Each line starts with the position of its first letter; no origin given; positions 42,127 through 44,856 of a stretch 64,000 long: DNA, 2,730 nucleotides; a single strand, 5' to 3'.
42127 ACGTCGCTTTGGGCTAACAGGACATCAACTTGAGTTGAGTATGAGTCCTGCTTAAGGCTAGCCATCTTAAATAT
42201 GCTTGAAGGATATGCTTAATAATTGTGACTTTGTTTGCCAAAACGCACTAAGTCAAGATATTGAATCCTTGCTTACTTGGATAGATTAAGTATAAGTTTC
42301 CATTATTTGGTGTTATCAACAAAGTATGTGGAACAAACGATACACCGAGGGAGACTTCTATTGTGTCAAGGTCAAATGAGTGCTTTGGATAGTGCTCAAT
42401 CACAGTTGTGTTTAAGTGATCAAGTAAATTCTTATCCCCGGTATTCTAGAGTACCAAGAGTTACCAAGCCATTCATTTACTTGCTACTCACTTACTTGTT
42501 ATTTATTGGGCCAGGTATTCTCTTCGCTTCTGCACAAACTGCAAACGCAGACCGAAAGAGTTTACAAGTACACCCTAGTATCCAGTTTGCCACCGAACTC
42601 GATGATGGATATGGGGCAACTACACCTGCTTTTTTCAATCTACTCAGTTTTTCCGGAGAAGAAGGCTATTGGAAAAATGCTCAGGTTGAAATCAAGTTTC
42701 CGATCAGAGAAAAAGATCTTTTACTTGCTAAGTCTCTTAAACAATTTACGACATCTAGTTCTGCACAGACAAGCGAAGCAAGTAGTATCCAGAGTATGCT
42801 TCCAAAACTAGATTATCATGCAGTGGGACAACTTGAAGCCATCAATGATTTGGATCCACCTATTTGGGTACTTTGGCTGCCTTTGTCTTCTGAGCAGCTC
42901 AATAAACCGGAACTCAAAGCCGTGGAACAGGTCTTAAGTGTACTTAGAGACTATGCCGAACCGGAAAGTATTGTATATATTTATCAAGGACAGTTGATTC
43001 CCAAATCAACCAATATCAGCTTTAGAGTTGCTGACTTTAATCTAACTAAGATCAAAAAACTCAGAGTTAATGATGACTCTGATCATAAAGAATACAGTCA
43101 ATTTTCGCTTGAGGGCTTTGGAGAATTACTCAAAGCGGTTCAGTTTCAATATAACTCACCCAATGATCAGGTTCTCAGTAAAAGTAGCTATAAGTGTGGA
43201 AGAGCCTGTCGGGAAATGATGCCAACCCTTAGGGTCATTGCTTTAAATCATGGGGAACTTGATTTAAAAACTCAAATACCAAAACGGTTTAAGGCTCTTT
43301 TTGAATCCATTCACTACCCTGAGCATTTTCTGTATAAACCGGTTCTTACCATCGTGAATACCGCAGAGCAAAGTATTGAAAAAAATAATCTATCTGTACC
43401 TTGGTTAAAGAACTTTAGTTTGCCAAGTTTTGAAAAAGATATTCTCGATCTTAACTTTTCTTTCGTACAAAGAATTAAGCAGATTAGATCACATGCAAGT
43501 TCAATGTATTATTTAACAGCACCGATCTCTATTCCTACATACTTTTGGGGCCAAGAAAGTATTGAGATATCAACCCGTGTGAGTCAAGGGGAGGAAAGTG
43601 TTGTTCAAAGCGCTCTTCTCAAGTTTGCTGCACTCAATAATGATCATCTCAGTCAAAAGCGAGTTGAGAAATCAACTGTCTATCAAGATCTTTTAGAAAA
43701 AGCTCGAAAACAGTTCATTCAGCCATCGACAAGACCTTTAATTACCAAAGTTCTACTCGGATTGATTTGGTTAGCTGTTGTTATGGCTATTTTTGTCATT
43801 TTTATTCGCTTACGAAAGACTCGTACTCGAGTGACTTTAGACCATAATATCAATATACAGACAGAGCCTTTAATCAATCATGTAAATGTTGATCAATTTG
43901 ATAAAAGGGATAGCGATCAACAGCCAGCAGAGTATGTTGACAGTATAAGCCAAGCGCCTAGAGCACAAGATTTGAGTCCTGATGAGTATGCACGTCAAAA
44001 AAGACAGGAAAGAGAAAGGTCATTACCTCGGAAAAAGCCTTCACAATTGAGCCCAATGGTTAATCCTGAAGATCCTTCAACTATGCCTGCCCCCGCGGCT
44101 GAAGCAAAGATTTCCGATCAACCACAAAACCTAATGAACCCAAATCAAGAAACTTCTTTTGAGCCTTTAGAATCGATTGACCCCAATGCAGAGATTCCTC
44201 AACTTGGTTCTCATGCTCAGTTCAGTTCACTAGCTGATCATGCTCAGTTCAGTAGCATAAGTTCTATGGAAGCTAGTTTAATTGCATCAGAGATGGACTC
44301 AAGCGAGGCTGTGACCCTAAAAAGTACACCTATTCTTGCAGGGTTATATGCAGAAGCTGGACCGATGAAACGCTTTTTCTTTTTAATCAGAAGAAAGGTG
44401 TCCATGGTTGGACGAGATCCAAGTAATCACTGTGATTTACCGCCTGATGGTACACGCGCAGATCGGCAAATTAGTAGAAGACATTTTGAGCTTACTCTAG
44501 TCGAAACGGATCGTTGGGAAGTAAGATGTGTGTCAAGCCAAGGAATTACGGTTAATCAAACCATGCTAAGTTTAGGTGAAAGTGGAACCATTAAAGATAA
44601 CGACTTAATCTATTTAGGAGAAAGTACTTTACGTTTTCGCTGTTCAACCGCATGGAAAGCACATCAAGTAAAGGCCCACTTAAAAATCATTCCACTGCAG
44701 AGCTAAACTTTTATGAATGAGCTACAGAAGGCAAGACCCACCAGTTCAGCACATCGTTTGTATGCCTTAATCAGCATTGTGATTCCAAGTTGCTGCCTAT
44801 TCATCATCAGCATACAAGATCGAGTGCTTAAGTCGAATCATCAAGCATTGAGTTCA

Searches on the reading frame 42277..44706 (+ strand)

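Call 74: search_protein_families(library=pfam, proteins=[window:42277-44706:+], max_evalue=0.00001)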
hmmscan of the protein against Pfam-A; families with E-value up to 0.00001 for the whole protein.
window:42277-44706:+ (809 aa): 1 family
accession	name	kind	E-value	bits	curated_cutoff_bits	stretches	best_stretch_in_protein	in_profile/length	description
PF00498.31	FHA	-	8.5e-10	39.4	20.7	1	711-781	3-67/67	FHA domain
